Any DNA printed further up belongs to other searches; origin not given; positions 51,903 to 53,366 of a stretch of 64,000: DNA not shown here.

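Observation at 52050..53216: eRF1/Pelota-like gene inserted between the large and small subunit genes of a B12-dependent acyl-CoA mutase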

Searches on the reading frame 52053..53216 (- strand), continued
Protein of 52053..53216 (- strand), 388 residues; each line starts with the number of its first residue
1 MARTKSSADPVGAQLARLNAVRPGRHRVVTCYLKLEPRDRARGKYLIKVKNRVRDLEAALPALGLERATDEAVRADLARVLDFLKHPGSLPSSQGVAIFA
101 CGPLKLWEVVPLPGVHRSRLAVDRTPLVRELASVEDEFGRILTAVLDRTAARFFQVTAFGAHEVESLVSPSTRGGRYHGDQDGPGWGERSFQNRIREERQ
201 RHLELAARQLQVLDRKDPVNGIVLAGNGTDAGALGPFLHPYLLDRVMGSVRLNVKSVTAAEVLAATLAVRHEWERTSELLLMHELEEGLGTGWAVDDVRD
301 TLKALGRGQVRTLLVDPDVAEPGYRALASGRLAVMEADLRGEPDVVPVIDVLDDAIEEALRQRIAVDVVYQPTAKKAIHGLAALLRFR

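Call 63: search_protein_families(library=pfam, proteins=[P0272, P0338, P0357, P0200, P0170], max_evalue=0.01)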
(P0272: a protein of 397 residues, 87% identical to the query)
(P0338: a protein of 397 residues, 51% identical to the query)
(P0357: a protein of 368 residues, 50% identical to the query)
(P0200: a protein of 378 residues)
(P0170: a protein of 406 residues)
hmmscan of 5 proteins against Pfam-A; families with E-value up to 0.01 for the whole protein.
P0272 (397 aa): 5 families
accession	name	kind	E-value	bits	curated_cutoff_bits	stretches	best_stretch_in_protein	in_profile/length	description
PF18854.6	baeRF_family10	-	5.7e-15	56.3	27.1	1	134-277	1-140/143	Bacterial archaeo-eukaryotic release factor family 10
PF18844.6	baeRF_family2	-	3.8e-10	40.5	26.9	1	149-298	2-147/149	Bacterial archaeo-eukaryotic release factor family 2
PF18856.6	baeRF_family12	-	5.1e-05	24.3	27.7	1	149-273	2-136/138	Bacterial archaeo-eukaryotic release factor family 12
PF10116.14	Host_attach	-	0.00053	21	26.7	1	201-273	64-136/138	Protein required for attachment to host cells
PF18845.6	baeRF_family3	-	0.0021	18.9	31.5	1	153-313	6-163/168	Bacterial archaeo-eukaryotic release factor family 3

P0338 (397 aa): 5 families
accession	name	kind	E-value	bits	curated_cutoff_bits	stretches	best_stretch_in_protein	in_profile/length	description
PF18854.6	baeRF_family10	-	4.9e-12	46.8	27.1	1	134-276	1-139/143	Bacterial archaeo-eukaryotic release factor family 10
PF18844.6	baeRF_family2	-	2.5e-05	24.9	26.9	1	149-299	2-148/149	Bacterial archaeo-eukaryotic release factor family 2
PF10116.14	Host_attach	-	0.00016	22.7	26.7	1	151-273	2-136/138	Protein required for attachment to host cells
PF18845.6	baeRF_family3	-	0.00078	20.3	31.5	1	232-317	84-167/168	Bacterial archaeo-eukaryotic release factor family 3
PF18856.6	baeRF_family12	-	0.00082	20.4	27.7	1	149-273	2-136/138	Bacterial archaeo-eukaryotic release factor family 12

P0357 (368 aa): 4 families
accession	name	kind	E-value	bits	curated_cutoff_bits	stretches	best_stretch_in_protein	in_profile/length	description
PF18854.6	baeRF_family10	-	8.9e-18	65.4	27.1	1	105-250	1-142/143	Bacterial archaeo-eukaryotic release factor family 10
PF18844.6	baeRF_family2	-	7.4e-11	42.8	26.9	1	121-264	3-142/149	Bacterial archaeo-eukaryotic release factor family 2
PF10116.14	Host_attach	-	0.00024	22.1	26.7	1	123-243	3-135/138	Protein required for attachment to host cells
PF18856.6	baeRF_family12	-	0.0075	17.3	27.7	0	123-243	5-135/138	Bacterial archaeo-eukaryotic release factor family 12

P0200 (378 aa): 6 families
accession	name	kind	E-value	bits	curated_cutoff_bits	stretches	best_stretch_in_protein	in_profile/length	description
PF18854.6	baeRF_family10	-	2.1e-29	103.1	27.1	1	118-254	1-138/143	Bacterial archaeo-eukaryotic release factor family 10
PF03465.20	eRF1_3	-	7e-07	30.1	25.8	1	265-378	3-106/106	eRF1 domain 3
PF18846.6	baeRF_family5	-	3e-06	27.8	27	1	134-239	4-118/132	Bacterial archaeo-eukaryotic release factor family 5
PF18856.6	baeRF_family12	-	3.5e-05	24.8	27.7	1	134-249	3-133/138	Bacterial archaeo-eukaryotic release factor family 12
PF18845.6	baeRF_family3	-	0.00031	21.6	31.5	1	132-296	1-167/168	Bacterial archaeo-eukaryotic release factor family 3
PF03464.20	eRF1_2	-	0.00039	21.2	27.1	1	133-225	2-94/133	eRF1 domain 2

P0170 (406 aa): 5 families
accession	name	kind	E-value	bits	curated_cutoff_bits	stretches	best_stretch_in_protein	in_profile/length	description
PF18856.6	baeRF_family12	-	2.9e-21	76.9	27.7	1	135-281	3-136/138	Bacterial archaeo-eukaryotic release factor family 12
PF18854.6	baeRF_family10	-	2.7e-08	34.6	27.1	1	119-272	1-127/143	Bacterial archaeo-eukaryotic release factor family 10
PF18845.6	baeRF_family3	-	1.7e-05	25.7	31.5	1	212-325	57-167/168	Bacterial archaeo-eukaryotic release factor family 3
PF03465.20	eRF1_3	-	2.3e-05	25.3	25.8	1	295-406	4-106/106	eRF1 domain 3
PF10116.14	Host_attach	-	0.0022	19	26.7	1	209-270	64-125/138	Protein required for attachment to host cells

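Call 72: search_protein_families(library=ncbifam, proteins=[P0272, P0338, P0357, P0200, P0170, P0069, P0118], max_evalue=0.001)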
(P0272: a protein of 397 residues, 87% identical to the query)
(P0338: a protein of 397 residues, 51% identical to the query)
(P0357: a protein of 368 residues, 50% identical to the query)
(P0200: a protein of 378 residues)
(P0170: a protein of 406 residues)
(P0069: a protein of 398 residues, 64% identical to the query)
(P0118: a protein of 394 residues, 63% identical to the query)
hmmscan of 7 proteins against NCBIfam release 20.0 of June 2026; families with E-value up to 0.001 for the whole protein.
P0272 (397 aa): 3 families
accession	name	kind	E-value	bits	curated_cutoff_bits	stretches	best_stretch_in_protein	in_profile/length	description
NF052288.1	MSMEG_1130_fam_RHF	equivalog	1e-12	47.8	480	1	30-395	14-386/387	MSMEG_1130 family ribosome hibernation factor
NF052289.1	Rv2629_fam_RHF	equivalog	1.6e-11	44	320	1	149-396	113-357/357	Rv2629 family ribosome hibernation factor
NF052287.1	AOC03_06830_fam_RHF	equivalog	6.7e-09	35.7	330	1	55-395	31-360/361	AOC03_06830 family ribosome hibernation factor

P0338 (397 aa): 3 families
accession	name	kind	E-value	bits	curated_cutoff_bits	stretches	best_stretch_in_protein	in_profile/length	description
NF052289.1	Rv2629_fam_RHF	equivalog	1.2e-09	37.9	320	1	106-396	70-357/357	Rv2629 family ribosome hibernation factor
NF052288.1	MSMEG_1130_fam_RHF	equivalog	5.7e-08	32.2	480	1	76-395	60-386/387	MSMEG_1130 family ribosome hibernation factor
NF052287.1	AOC03_06830_fam_RHF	equivalog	0.00033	20.2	330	1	85-380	57-346/361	AOC03_06830 family ribosome hibernation factor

P0357 (368 aa): 3 families
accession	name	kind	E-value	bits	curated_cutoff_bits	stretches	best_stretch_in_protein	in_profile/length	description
NF052289.1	Rv2629_fam_RHF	equivalog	3.1e-12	46.4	320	1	61-367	54-357/357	Rv2629 family ribosome hibernation factor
NF052288.1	MSMEG_1130_fam_RHF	equivalog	5.6e-09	35.5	480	1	38-366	47-386/387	MSMEG_1130 family ribosome hibernation factor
NF052287.1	AOC03_06830_fam_RHF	equivalog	1.3e-07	31.4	330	1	73-366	74-360/361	AOC03_06830 family ribosome hibernation factor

P0200 (378 aa): 4 families
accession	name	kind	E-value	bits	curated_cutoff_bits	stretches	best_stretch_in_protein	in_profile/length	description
TIGR03676.1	aRF1_eRF1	equivalog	2.7e-21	75.9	234.7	1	6-377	8-402/403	peptide chain release factor aRF-1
NF052287.1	AOC03_06830_fam_RHF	equivalog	6.7e-21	75.2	330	1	38-376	30-361/361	AOC03_06830 family ribosome hibernation factor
NF052288.1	MSMEG_1130_fam_RHF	equivalog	9.4e-16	57.8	480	1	14-376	14-387/387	MSMEG_1130 family ribosome hibernation factor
NF052289.1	Rv2629_fam_RHF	equivalog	1.1e-12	47.9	320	1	109-309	89-292/357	Rv2629 family ribosome hibernation factor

P0170 (406 aa): 4 families
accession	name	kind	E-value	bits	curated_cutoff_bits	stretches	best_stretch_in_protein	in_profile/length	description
NF052287.1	AOC03_06830_fam_RHF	equivalog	4.1e-19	69.3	330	1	40-404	31-361/361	AOC03_06830 family ribosome hibernation factor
NF052288.1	MSMEG_1130_fam_RHF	equivalog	2.4e-17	63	480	1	15-404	14-387/387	MSMEG_1130 family ribosome hibernation factor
TIGR03676.1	aRF1_eRF1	equivalog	9.1e-05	21.4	234.7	1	284-405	260-402/403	peptide chain release factor aRF-1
NF052289.1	Rv2629_fam_RHF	equivalog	0.00021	20.6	320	1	253-404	204-357/357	Rv2629 family ribosome hibernation factor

P0069 (398 aa): 3 families
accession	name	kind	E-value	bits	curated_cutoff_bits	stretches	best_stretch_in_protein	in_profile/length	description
NF052288.1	MSMEG_1130_fam_RHF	equivalog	1.3e-12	47.5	480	1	35-396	18-386/387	MSMEG_1130 family ribosome hibernation factor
NF052287.1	AOC03_06830_fam_RHF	equivalog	1.1e-11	44.8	330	1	56-383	31-348/361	AOC03_06830 family ribosome hibernation factor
NF052289.1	Rv2629_fam_RHF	equivalog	1.9e-08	33.9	320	1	140-397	103-357/357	Rv2629 family ribosome hibernation factor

P0118 (394 aa): 3 families
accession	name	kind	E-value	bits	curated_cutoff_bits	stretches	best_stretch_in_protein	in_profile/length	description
NF052288.1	MSMEG_1130_fam_RHF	equivalog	1.9e-15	56.8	480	1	30-392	16-386/387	MSMEG_1130 family ribosome hibernation factor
NF052287.1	AOC03_06830_fam_RHF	equivalog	3.5e-12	46.5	330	1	53-375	31-344/361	AOC03_06830 family ribosome hibernation factor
NF052289.1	Rv2629_fam_RHF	equivalog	2.2e-08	33.7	320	1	125-393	91-357/357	Rv2629 family ribosome hibernation factor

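Call 75: find_homologous_proteins(query=P0122, max_evalue=1e-20)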
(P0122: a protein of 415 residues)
Query P0122 (415 aa): 1725 proteins with E <= 1e-20 among 8000 candidates; the best 120 are listed.
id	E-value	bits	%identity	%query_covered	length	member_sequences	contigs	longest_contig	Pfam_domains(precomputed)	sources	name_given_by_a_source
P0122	1.6e-276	935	100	100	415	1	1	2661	PF18854.7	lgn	-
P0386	1.8e-240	816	87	100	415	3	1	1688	PF18854.7,PF18856.7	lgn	-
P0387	1.2e-239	813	87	100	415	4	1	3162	PF18854.7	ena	-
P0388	7.2e-239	811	86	100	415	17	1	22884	PF18854.7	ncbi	-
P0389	2.8e-234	796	86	100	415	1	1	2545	PF18844.7,PF18854.7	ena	-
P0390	2.1e-233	793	85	100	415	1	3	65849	PF18854.7,PF18846.7,PF18856.7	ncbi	-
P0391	9.2e-231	784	89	93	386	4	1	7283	PF18854.7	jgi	jgi:peptide chain release factor subunit 1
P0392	1.5e-189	648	71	100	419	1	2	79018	PF18854.7,PF18856.7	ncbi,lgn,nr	ncbi:MAG: hypothetical protein GTN62_12110 [Gemmatimonadales bacterium]|nr:hypothetical protein [Gem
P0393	9.7e-188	643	72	100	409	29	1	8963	PF18844.7,PF18854.7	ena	-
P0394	7.7e-186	636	71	100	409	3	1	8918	PF18844.7,PF18854.7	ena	-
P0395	8.9e-179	613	68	99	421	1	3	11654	PF18854.7,PF18856.7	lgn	-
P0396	4.1e-177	608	67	99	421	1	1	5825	PF18844.7,PF18854.7,PF18856.7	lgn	-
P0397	1.1e-174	600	66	99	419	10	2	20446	PF18854.7,PF18856.7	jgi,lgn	jgi:peptide chain release factor subunit 1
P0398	3.0e-174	598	71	92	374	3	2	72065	PF18844.7,PF18854.7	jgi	jgi:peptide chain release factor subunit 1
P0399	2.0e-172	592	67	100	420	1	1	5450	PF18844.7,PF18854.7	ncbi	-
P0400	2.6e-172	592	65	99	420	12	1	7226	PF18844.7,PF18854.7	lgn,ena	-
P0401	6.9e-171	587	65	99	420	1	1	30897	PF18844.7,PF18854.7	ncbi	-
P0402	7.6e-171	587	67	100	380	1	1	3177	PF18844.7,PF18854.7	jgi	jgi:peptide chain release factor subunit 1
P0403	1.1e-170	586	65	100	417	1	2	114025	PF18854.7,PF18856.7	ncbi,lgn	-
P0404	1.5e-170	586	68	93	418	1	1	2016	PF18844.7,PF18854.7,PF18856.7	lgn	-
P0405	7.9e-170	584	64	100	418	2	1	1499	PF18854.7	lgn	-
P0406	1.1e-168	580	65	99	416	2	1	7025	PF18844.7,PF18854.7,PF18846.7,PF18856.7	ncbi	-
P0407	1.5e-168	579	65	99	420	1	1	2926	PF18854.7,PF18856.7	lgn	-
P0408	3.5e-168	578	64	100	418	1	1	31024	PF18845.7,PF18854.7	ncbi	-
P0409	4.9e-168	578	64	99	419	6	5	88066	PF18854.7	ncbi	-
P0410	6.1e-168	577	63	100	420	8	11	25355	PF18844.7,PF18854.7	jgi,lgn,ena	jgi:peptide chain release factor subunit 1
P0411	2.1e-167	576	65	99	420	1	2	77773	PF18844.7,PF18854.7,PF18856.7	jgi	-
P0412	1.2e-166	573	65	95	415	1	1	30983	PF18854.7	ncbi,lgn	-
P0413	1.3e-166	573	66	100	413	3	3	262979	PF18844.7,PF18854.7,PF18856.7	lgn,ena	-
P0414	1.6e-166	573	65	99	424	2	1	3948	PF18844.7,PF18854.7,PF18856.7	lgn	-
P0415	3.3e-166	572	65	99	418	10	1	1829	PF18844.7,PF18854.7,PF18846.7,PF18856.7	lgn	-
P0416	3.8e-166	571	66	94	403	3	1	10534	PF18854.7,PF18856.7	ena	-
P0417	1.4e-165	570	64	95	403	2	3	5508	PF18844.7,PF18854.7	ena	-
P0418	1.9e-165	569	65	94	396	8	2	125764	PF18844.7,PF18854.7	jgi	jgi:peptide chain release factor subunit 1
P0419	2.5e-165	569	67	100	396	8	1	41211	PF18844.7,PF18854.7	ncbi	-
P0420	2.6e-165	569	65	100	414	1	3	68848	PF18844.7,PF18854.7,PF18856.7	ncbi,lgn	-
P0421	2.7e-165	569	66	93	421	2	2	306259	PF18844.7,PF18854.7,PF18856.7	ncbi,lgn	-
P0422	3.1e-164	565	64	99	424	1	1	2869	PF18854.7,PF18856.7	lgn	-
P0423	6.8e-164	564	69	90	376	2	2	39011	PF18854.7,PF18846.7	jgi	jgi:peptide chain release factor subunit 1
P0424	1.9e-163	563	64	94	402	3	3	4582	PF18844.7,PF18854.7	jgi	jgi:peptide chain release factor subunit 1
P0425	2.5e-163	562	62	100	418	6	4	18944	PF18844.7,PF18854.7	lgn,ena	-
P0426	1.5e-161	556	68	89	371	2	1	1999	PF18844.7,PF18854.7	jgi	jgi:peptide chain release factor subunit 1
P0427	1.6e-161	556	65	94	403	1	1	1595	PF18854.7,PF18856.7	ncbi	-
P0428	2.4e-161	556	63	99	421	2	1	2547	PF10116.15,PF18844.7,PF18854.7,PF18846.7,PF18856.7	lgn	-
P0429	2.7e-161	555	62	100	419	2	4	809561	PF18854.7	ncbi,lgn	-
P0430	2.9e-160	552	63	99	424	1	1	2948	PF18854.7,PF18856.7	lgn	-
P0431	1.2e-159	550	64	94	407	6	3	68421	PF18854.7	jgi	jgi:peptide chain release factor subunit 1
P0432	1.9e-159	549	64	96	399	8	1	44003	PF10116.15,PF18844.7,PF18854.7,PF18856.7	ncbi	-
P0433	2.1e-159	549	67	91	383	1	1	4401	PF18845.7,PF18854.7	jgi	jgi:peptide subunit release factor 1 (eRF1)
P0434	2.9e-159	549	64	93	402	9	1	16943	PF18845.7,PF18844.7,PF18854.7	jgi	-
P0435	6.4e-159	548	62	98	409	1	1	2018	PF18854.7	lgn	-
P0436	7.6e-159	547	65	93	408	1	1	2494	PF18854.7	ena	-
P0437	8.8e-159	547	62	100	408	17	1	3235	PF18854.7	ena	-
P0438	1.3e-158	547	64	99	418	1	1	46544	PF18844.7,PF18854.7,PF18856.7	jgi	jgi:peptide chain release factor subunit 1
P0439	1.5e-158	546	66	91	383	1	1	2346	PF10116.15,PF18845.7,PF18844.7,PF18854.7,PF18846.7,PF18856.7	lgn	-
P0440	2.5e-158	546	60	100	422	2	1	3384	PF18854.7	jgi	jgi:peptide chain release factor subunit 1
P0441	3.3e-158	545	64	93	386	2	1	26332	PF18854.7,PF18856.7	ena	-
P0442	2.4e-157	542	63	94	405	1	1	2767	PF18845.7,PF18844.7,PF18854.7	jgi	-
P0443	2.8e-157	542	65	93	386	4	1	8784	PF18854.7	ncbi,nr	ncbi:MAG: hypothetical protein A3K13_13665 [Gemmatimonadetes bacterium RIFCSPLOWO2_12_FULL_68_9]|nr:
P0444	3.1e-157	542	64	93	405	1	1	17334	PF18845.7,PF18844.7,PF18854.7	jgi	jgi:peptide chain release factor subunit 1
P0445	5.3e-157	541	62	100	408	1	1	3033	PF18854.7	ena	-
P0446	1.5e-156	540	62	100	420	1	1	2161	PF18854.7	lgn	-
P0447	2.3e-156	539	60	100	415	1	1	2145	PF18845.7,PF18854.7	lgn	-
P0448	2.5e-156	539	63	99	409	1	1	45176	PF18854.7,PF18856.7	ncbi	-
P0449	3.9e-156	538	60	99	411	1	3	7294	PF18854.7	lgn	-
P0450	4.7e-156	538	61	99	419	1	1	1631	PF18854.7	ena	-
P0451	5.1e-156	538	61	100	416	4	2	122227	PF18844.7,PF18854.7,PF18846.7,PF18856.7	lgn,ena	-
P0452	8.0e-156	537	61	99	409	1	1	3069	PF18854.7,PF18856.7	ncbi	-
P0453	1.6e-155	536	61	99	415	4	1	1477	PF18844.7,PF18854.7,PF18856.7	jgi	jgi:peptide chain release factor subunit 1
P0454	3.1e-155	536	64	93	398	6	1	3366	PF03465.21,PF18844.7,PF18854.7,PF18856.7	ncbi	-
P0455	4.9e-155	535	64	93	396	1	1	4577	PF10116.15,PF18854.7,PF18856.7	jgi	jgi:peptide chain release factor subunit 1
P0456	4.9e-155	535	60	100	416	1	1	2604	PF18844.7,PF18854.7,PF18846.7,PF18856.7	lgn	-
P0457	1.2e-154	534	64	91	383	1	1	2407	PF18854.7,PF18856.7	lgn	-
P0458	1.3e-154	533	61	97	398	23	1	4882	PF18845.7,PF18844.7,PF18854.7,PF18856.7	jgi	-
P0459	1.6e-154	533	61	99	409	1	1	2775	PF18854.7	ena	-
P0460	2.4e-154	533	60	97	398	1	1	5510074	PF18844.7,PF18854.7,PF18856.7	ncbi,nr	ncbi:MAG: hypothetical protein JSW71_12475 [Gemmatimonadota bacterium]|nr:MAG: hypothetical protein 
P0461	3.6e-154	532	63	93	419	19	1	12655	PF18854.7,PF18856.7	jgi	jgi:peptide chain release factor subunit 1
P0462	4.8e-154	532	61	100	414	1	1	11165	PF18854.7,PF18856.7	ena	-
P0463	1.3e-153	530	63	93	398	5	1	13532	PF03465.21,PF18854.7,PF18856.7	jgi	-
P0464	1.5e-153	530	61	93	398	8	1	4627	PF03465.21,PF18844.7,PF18854.7,PF18856.7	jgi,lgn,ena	-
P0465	1.6e-153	530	62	93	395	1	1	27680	PF18844.7,PF18854.7,PF18856.7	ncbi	-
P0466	2.3e-153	529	62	93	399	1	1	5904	PF18854.7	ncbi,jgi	jgi:peptide chain release factor subunit 1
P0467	2.8e-153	529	61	100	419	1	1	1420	PF18844.7,PF18854.7,PF18856.7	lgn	-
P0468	4.7e-153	528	64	93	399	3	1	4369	PF10116.15,PF18854.7,PF18856.7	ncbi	-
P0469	5.9e-153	528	62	93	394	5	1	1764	PF18844.7,PF18854.7,PF18846.7,PF18856.7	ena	-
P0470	6.0e-153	528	62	93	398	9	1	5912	PF18854.7,PF18856.7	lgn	-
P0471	8.5e-153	527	62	93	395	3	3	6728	PF18854.7,PF18856.7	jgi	jgi:peptide chain release factor subunit 1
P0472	1.1e-152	527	63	93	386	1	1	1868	PF18854.7,PF18856.7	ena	-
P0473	1.3e-152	527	64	95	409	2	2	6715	PF18854.7,PF18856.7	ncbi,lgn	-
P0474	1.8e-152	526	59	99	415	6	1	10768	PF18844.7,PF18854.7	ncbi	-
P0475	3.7e-152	525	64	91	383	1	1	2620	PF10116.15,PF18854.7,PF18856.7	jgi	jgi:peptide subunit release factor 1 (eRF1)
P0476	5.0e-152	525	60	99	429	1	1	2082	PF18854.7,PF18846.7,PF18856.7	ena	-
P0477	6.0e-152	525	60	100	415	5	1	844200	PF18854.7,PF18856.7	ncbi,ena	-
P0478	9.2e-152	524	64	91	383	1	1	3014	PF18854.7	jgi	-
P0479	1.1e-151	524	62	93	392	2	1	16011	PF18854.7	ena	-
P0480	1.8e-151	523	61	93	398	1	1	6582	PF18845.7,PF18844.7,PF18854.7,PF18856.7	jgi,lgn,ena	-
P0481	3.0e-151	522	61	97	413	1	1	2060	PF18854.7,PF18856.7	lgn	-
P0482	3.5e-151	522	60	97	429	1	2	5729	PF18854.7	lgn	-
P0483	3.6e-151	522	64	94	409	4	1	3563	PF18854.7,PF18856.7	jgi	jgi:peptide subunit release factor 1 (eRF1)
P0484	7.8e-151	521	60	98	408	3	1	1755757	PF18854.7,PF18856.7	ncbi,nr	ncbi:MAG: peptide chain release factor 1 [Gemmatimonadales bacterium]|nr:MAG: peptide chain release 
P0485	8.2e-151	521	59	99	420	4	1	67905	PF10116.15,PF18854.7,PF18846.7,PF18856.7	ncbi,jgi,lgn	-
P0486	9.1e-151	521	61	100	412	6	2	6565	PF10116.15,PF18854.7,PF18856.7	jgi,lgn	jgi:peptide chain release factor subunit 1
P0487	1.5e-150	520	62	93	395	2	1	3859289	PF18854.7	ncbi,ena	-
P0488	1.7e-150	520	60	94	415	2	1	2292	PF18854.7,PF18856.7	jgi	jgi:peptide chain release factor subunit 1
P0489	1.9e-150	520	62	93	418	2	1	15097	PF18854.7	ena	-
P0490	2.3e-150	519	63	93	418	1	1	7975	PF18845.7,PF18854.7,PF18856.7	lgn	-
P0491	7.7e-150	518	62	93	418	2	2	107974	PF18845.7,PF18854.7,PF18856.7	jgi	jgi:peptide chain release factor subunit 1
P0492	1.1e-149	517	59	100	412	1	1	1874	PF18845.7,PF18854.7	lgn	-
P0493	2.2e-149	516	60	97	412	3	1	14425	PF18854.7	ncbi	-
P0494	3.7e-149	516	65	88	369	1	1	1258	PF18854.7,PF18856.7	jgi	jgi:peptide chain release factor subunit 1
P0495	5.1e-149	515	60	99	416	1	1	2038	PF18844.7,PF18854.7,PF18856.7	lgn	-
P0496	5.3e-149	515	58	100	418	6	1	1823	PF10116.15,PF18844.7,PF18854.7,PF18846.7,PF18856.7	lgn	-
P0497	6.4e-149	515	59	99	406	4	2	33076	PF18854.7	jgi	jgi:peptide chain release factor subunit 1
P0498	9.4e-149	514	63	93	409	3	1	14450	PF18854.7,PF18856.7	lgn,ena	-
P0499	1.5e-148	514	61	99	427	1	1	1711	PF18854.7,PF18856.7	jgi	jgi:peptide chain release factor subunit 1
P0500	1.6e-148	513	62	95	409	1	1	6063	PF18854.7,PF18856.7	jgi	jgi:peptide chain release factor subunit 1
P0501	1.6e-148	513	61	93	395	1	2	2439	PF18844.7,PF18854.7,PF18856.7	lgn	-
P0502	1.8e-148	513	60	100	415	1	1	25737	PF18854.7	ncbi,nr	ncbi:MAG: hypothetical protein HY700_19195 [Gemmatimonadetes bacterium]|nr:hypothetical protein [Gem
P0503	3.1e-148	512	62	93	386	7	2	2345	PF18854.7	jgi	jgi:peptide chain release factor subunit 1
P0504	5.3e-148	512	58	99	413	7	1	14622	PF10116.15,PF18845.7,PF18854.7,PF18856.7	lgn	-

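Call 76: find_encoding_contigs(protein=P0460, flank=7000, max_places=1)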
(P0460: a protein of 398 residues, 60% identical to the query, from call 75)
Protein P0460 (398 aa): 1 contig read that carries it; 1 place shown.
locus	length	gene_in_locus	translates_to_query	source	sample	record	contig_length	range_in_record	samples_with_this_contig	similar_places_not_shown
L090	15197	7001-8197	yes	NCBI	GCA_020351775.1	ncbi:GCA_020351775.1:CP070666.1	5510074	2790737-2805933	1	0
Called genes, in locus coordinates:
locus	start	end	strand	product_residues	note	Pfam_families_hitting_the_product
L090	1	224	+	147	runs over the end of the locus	PF02130:YbeY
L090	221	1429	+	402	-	PF00571:CBS (weak), PF03471:CorC_HlyC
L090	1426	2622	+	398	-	PF01595:CNNM, PF00571:CBS, PF03471:CorC_HlyC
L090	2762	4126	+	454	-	PF03448:MgtE_N, PF00571:CBS, PF01769:MgtE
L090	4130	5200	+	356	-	PF03308:MeaB, PF00009:GTP_EFTU (faint), PF02492:cobW (weak)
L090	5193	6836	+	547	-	PF01642:MM_CoA_mutase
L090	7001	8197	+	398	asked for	PF18854:baeRF_family10, PF18844:baeRF_family2 (weak), PF18856:baeRF_family12 (weak)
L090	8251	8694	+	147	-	PF02310:B12-binding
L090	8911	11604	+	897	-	PF00082:Peptidase_S8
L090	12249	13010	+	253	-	PF00378:ECH_1, PF16113:ECH_2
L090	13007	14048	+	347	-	PF23023:Anti-Pycsar_Apyc1, PF00753:Lactamase_B, PF12706:Lactamase_B_2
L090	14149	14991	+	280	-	PF00512:HisKA, PF02518:HATPase_c, PF14501:HATPase_c_5 (weak)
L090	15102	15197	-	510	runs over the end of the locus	PF00939:Na_sulph_symp, PF03600:CitMHS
